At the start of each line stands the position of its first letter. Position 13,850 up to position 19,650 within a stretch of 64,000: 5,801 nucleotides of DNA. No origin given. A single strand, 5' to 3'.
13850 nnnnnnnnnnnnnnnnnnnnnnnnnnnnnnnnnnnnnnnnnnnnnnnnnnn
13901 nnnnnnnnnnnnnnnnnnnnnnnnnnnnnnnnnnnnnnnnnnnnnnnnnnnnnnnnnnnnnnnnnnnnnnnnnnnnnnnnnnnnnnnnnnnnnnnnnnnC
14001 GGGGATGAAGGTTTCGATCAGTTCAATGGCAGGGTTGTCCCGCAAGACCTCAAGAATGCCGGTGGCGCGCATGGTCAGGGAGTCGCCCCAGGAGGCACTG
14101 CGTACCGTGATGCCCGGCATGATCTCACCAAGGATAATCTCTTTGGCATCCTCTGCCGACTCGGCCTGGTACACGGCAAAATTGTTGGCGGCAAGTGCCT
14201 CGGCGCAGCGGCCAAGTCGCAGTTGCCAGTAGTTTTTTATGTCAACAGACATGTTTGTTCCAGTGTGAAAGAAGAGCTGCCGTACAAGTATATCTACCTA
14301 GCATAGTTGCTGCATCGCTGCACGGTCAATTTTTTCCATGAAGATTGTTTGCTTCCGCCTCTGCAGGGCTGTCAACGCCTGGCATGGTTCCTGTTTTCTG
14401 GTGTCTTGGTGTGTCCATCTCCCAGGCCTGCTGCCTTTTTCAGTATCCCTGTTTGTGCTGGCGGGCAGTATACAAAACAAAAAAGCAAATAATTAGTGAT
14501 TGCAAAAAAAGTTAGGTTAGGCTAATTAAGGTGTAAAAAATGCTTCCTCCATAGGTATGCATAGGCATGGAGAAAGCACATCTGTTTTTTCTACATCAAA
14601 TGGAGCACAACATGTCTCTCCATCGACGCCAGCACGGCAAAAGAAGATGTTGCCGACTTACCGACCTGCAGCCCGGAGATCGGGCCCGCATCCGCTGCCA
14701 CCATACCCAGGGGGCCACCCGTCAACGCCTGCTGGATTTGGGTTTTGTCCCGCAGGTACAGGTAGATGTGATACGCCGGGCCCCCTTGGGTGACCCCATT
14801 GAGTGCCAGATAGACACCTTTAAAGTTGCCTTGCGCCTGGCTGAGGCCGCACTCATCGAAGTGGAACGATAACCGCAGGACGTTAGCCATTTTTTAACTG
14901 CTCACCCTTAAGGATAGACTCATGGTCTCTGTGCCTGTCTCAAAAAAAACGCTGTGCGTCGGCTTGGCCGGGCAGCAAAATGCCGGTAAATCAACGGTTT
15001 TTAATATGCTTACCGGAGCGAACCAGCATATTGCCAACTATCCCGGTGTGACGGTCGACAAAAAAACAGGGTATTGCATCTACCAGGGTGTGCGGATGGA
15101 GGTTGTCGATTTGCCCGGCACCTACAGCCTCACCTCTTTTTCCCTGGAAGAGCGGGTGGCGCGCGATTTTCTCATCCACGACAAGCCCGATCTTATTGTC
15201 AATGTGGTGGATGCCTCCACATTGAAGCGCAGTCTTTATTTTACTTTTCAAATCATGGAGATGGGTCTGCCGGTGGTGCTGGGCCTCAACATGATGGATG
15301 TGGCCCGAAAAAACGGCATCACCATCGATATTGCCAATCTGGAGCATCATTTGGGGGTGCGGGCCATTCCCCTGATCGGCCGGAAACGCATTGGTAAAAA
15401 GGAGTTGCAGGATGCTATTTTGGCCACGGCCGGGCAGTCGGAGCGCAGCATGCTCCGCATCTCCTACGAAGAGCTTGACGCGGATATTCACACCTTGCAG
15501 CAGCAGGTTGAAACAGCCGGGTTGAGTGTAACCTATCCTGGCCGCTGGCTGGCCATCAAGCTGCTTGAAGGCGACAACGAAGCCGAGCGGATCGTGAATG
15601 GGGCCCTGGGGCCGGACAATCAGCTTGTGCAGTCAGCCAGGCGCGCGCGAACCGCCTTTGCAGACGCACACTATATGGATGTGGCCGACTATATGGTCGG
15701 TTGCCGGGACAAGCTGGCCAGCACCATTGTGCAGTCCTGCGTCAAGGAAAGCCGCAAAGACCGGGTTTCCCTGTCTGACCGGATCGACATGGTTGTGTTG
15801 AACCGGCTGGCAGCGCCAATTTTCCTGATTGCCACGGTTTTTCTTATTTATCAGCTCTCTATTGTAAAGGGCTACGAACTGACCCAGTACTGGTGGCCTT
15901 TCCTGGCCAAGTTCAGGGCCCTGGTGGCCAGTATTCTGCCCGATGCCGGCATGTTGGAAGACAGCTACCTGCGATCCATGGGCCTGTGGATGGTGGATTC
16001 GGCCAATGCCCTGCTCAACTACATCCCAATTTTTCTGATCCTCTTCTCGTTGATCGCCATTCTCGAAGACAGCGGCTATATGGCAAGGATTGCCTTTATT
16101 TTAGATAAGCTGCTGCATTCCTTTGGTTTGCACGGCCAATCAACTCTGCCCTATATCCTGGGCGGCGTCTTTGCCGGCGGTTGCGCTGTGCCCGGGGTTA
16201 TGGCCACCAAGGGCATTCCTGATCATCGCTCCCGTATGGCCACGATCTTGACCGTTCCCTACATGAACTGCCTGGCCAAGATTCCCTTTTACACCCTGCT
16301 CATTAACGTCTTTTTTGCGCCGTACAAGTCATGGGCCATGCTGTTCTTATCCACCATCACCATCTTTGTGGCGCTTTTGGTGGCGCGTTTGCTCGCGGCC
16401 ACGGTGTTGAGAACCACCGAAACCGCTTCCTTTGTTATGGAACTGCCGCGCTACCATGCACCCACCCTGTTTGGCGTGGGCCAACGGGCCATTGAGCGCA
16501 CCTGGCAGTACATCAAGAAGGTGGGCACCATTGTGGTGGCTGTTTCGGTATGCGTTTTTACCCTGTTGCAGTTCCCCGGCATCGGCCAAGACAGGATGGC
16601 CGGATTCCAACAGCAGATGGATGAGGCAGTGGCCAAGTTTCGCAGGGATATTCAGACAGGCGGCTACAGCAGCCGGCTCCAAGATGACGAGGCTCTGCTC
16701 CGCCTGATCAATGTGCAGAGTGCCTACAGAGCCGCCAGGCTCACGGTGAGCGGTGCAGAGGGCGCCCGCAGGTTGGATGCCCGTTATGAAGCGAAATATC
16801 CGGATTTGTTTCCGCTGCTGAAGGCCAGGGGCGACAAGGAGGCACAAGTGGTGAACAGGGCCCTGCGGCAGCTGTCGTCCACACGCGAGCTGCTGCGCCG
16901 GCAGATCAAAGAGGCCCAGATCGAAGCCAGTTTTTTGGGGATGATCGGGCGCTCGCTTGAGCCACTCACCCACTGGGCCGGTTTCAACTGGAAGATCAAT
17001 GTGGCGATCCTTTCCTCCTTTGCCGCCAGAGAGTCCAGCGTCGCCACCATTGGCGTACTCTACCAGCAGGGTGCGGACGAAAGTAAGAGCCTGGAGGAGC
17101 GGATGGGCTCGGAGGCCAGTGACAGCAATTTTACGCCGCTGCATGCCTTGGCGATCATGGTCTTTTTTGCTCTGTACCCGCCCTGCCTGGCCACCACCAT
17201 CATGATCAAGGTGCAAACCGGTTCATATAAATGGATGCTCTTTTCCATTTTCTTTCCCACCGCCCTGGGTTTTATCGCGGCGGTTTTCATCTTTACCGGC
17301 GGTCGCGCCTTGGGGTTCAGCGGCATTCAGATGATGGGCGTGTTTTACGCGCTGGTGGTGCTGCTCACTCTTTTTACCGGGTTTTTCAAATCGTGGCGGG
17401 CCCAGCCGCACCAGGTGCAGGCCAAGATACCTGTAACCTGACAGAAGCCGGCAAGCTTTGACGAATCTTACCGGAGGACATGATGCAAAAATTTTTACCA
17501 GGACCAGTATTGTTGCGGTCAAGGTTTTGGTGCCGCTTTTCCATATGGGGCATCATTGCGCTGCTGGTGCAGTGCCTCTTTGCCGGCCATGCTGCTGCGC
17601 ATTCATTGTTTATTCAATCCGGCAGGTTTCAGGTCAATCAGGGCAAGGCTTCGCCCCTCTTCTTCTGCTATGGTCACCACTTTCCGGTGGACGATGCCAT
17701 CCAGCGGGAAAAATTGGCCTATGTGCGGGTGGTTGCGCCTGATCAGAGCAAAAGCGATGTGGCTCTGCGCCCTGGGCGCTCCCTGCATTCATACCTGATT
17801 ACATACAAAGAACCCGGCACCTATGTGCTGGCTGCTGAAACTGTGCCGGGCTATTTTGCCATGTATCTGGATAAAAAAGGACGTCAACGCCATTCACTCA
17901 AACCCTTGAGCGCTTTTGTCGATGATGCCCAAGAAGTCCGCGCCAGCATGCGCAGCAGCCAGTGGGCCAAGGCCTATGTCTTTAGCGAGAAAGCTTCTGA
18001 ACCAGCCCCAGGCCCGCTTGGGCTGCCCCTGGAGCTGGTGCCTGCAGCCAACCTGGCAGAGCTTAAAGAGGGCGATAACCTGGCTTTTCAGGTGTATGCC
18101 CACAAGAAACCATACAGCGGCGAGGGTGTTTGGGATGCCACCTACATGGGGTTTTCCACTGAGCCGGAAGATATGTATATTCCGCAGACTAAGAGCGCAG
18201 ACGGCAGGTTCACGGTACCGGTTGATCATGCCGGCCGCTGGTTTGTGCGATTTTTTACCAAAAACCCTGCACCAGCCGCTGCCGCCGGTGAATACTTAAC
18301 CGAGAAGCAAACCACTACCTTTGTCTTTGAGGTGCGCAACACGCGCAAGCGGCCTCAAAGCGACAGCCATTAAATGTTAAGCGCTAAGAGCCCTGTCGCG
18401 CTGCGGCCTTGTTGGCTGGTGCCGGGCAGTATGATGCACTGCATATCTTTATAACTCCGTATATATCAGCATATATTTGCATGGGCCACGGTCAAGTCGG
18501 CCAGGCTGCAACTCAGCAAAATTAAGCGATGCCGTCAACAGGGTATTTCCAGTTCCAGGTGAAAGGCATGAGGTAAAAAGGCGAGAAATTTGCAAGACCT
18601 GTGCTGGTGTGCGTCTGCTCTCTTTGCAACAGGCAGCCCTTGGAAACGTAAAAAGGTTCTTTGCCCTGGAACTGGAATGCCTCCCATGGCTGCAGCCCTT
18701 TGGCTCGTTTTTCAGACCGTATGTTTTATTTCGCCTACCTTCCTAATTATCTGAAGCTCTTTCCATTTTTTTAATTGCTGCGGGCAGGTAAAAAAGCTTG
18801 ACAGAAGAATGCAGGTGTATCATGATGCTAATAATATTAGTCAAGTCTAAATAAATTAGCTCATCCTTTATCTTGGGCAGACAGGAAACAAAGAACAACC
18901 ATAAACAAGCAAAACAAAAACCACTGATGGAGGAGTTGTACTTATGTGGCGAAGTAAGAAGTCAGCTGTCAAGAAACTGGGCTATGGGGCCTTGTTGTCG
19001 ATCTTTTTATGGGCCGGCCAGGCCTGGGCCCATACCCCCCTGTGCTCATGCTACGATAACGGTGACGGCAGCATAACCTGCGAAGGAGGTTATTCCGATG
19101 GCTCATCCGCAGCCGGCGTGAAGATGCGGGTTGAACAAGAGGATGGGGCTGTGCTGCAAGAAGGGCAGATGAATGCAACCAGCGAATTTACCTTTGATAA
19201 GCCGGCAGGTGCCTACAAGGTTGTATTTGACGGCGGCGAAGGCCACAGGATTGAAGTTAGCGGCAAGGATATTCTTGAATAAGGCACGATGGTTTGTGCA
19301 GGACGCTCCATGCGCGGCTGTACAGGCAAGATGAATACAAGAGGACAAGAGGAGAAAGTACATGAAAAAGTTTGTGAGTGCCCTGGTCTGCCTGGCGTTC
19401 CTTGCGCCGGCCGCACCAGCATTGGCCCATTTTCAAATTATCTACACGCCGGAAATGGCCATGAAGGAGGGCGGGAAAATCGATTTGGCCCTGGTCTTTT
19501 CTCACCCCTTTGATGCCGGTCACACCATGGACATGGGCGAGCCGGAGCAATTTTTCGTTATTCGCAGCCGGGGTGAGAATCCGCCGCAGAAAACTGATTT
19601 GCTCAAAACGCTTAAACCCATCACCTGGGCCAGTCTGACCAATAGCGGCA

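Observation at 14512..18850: Iron-uptake locus appears wired to a DtxR/MntR-type repressor, not Fur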

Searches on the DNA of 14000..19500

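Call 80: search_rna_families(source=window, start=14000, end=19500, threshold=evalue, max_evalue=1)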
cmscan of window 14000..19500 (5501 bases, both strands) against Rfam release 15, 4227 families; matches with E-value up to 1: 0.
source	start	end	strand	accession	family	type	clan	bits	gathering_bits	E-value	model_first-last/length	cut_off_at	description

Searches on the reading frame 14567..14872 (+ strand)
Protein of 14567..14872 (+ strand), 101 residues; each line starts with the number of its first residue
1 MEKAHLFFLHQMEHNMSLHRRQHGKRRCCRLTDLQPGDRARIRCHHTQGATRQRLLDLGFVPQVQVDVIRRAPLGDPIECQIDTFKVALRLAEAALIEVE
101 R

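Call 3: search_protein_families(library=pfam, proteins=[window:14567-14872:+])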
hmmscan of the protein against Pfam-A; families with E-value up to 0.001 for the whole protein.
window:14567-14872:+ (101 aa): 1 family
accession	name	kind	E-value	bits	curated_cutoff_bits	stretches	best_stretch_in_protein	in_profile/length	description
PF04023.20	FeoA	-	3.7e-20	72.2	23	1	30-101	2-74/74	FeoA domain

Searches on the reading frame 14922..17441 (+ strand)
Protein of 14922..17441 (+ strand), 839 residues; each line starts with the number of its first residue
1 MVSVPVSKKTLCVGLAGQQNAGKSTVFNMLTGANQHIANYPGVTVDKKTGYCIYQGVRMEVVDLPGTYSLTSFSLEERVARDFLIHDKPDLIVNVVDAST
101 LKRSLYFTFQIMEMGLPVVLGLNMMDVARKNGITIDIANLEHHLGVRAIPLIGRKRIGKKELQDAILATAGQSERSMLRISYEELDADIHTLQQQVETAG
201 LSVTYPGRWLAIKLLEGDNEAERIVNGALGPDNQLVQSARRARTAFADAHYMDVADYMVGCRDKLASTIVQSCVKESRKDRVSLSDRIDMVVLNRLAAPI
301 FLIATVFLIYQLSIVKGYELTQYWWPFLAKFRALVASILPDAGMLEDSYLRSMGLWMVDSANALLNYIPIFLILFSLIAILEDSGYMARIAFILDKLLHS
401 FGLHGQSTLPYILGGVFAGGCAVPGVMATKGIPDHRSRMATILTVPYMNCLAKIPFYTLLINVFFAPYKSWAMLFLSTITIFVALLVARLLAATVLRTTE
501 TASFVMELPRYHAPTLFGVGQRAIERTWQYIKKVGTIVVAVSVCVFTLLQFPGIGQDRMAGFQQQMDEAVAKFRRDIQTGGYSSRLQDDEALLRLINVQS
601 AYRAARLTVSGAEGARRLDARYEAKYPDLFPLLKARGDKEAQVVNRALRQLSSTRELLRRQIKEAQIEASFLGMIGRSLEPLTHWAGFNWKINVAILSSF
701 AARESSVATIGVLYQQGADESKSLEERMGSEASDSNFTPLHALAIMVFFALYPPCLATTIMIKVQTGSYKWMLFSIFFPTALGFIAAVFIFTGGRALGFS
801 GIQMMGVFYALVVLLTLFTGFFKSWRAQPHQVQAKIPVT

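Call 3: search_protein_families(library=pfam, proteins=[window:14922-17441:+])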
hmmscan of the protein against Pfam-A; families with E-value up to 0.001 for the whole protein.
window:14922-17441:+ (839 aa): 5 families
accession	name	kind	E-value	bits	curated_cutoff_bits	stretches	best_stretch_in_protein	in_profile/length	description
PF02421.24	FeoB_N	-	3.8e-61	205.6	27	1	13-166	3-156/156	Ferrous iron transport protein B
PF07670.19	Gate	-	2e-30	105.8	29.6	2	365-461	2-101/104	Nucleoside recognition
PF01926.29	MMR_HSR1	-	1.3e-19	70.8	21.9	1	13-122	2-111/113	50S ribosome-binding GTPase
PF17910.6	FeoB_Cyto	-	8.1e-14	52.3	23.4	1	183-275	3-90/90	FeoB cytosolic helical domain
PF07664.17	FeoB_C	-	7.4e-12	45.2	26.6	1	473-526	1-54/54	Ferrous iron transport protein B C terminus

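Call 33: find_related_loci(query=window:14922-17441:+, collection=genome_contigs, flank=7000)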
Query window:14922-17441:+ (839 aa) in genome_contigs; peptide patterns used: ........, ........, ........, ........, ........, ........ (x = any residue, [..] = any of these).
88 stretches matched a pattern; 70 encode a relative of the query (tblastn E <= 1e-3); 67 distinct loci.
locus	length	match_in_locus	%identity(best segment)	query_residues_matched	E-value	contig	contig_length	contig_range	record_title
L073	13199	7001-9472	79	1-824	0e+0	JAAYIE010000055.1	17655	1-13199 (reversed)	MAG: Desulfobulbaceae bacterium isolate AS09scLD_69 130906_AS09, whole genome shotgun sequence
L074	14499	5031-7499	73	7-829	0e+0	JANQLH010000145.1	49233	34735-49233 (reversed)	MAG: SAR324 cluster bacterium isolate PL25a_bin.53 k99_4516583, whole genome shotgun sequence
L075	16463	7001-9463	73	3-825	0e+0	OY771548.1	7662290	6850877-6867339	MAG: uncultured Desulfosarcina sp. isolate c75788b4-9dc9-432e-af07-dc879bdb42fc genome assembly, chromosome: 1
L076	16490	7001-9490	73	1-829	0e+0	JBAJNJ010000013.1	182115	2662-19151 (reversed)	MAG: Desulfobacter sp. isolate MAG1-Ocu2016 MAG-Ocu-1-OculinaPatagonica-C14, whole genome shotgun sequence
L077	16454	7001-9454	74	8-825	0e+0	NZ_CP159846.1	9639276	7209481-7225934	Desulfosarcina variabilis str. Montpellier chromosome, complete genome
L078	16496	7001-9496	71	7-837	0e+0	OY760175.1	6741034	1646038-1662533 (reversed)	MAG: uncultured Desulfospira sp. isolate 271fe3a7-c87a-42bf-b72a-f39fa9e244f5 genome assembly, chromosome: 1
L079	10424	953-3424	72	7-829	0e+0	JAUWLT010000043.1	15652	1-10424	MAG: Desulfobulbaceae bacterium isolate CSMAG_2379 CSMAG_2379_k141_1440393_length_15652_cov_20.3330, whole genome shotgu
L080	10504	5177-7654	71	1-825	0e+0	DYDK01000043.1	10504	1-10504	MAG TPA_asm: Desulfocapsa sp. isolate IMS_BF NODE_1483_length_10508_cov_83.8787, whole genome shotgun sequence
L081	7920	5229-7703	71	7-831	0e+0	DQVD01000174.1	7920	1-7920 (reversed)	MAG TPA_asm: Desulfocapsa sulfexigens isolate SZUA-1500 k95_319759, whole genome shotgun sequence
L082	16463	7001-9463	72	9-829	0e+0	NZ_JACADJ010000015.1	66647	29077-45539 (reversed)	Desulfobacter latus strain AcRS2 NODE_37_length_66647_cov_35.352150, whole genome shotgun sequence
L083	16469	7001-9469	72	7-829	0e+0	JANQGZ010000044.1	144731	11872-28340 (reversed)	MAG: SAR324 cluster bacterium isolate PL23b_bin.72 k99_2451425, whole genome shotgun sequence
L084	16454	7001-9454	71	7-824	0e+0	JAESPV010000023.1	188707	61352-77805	MAG: Desulfocapsa sp. isolate NORP205 14844, whole genome shotgun sequence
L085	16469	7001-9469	70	7-829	0e+0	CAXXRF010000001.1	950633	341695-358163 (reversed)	MAG: Maridesulfovibrio sp. isolate e70aa17a-841f-4807-9201-b5078b9fa432 genome assembly, contig: contig_1, whole genome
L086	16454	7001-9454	72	8-825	0e+0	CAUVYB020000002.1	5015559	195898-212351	MAG: Oceanispirochaeta sp. isolate ad914ab2-c474-4686-8d91-9d01a62ebd63 genome assembly, contig: contig_2, whole genome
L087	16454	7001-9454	72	7-825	0e+0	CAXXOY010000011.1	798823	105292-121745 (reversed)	MAG: uncultured Desulfosarcina sp. isolate d456532c-4aeb-4088-96b6-462b3856a84e genome assembly, contig: contig_11, whol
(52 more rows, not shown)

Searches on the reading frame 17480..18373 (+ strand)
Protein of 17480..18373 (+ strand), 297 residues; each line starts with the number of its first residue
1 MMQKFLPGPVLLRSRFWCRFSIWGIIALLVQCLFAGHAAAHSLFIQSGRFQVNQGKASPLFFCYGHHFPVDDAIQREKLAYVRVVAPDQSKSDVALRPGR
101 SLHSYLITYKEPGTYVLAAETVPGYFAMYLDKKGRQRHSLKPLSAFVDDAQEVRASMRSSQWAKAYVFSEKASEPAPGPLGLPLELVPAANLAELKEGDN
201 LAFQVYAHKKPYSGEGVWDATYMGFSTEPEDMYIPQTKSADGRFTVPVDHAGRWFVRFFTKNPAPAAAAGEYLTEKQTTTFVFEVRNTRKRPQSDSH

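Call 3: search_protein_families(library=pfam, proteins=[window:17480-18373:+])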
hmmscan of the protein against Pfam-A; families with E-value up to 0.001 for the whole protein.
window:17480-18373:+ (297 aa): 1 family
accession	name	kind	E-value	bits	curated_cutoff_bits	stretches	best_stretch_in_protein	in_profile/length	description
PF10670.15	DUF4198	-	1.8e-40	139.7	34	1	38-259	1-206/209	Domain of unknown function (DUF4198)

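Call 18: search_protein_families(library=ncbifam, proteins=[window:17480-18373:+], max_evalue=0.01)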
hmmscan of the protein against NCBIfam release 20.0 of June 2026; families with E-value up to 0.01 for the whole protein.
window:17480-18373:+ (297 aa): 0 families

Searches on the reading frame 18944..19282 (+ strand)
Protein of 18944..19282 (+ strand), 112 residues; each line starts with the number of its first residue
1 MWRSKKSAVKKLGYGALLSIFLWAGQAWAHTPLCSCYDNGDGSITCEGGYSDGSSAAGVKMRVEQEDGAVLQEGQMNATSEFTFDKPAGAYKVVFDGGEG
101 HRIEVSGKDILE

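Call 3: search_protein_families(library=pfam, proteins=[window:18944-19282:+])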
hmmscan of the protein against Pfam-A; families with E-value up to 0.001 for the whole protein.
window:18944-19282:+ (112 aa): 0 families

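Call 18: search_protein_families(library=ncbifam, proteins=[window:18944-19282:+], max_evalue=0.01)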
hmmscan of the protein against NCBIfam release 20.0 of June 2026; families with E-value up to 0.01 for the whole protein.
window:18944-19282:+ (112 aa): 1 family
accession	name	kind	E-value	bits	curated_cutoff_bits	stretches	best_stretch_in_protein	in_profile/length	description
NF058648.1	ECF_sub_HI1622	equivalog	3.5e-15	56.4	100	1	18-105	2-90/180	NikL family nickel/cobalt ECF transporter subunit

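Call 75: search_protein_families(library=pfam, proteins=[window:18944-19282:+], max_evalue=0.1)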
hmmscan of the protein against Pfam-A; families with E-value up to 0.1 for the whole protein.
window:18944-19282:+ (112 aa): 1 family
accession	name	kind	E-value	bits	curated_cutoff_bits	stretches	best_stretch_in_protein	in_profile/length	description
PF17210.9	SdrD_B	-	0.053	14.2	29.7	1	56-102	24-71/112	SdrD B-like domain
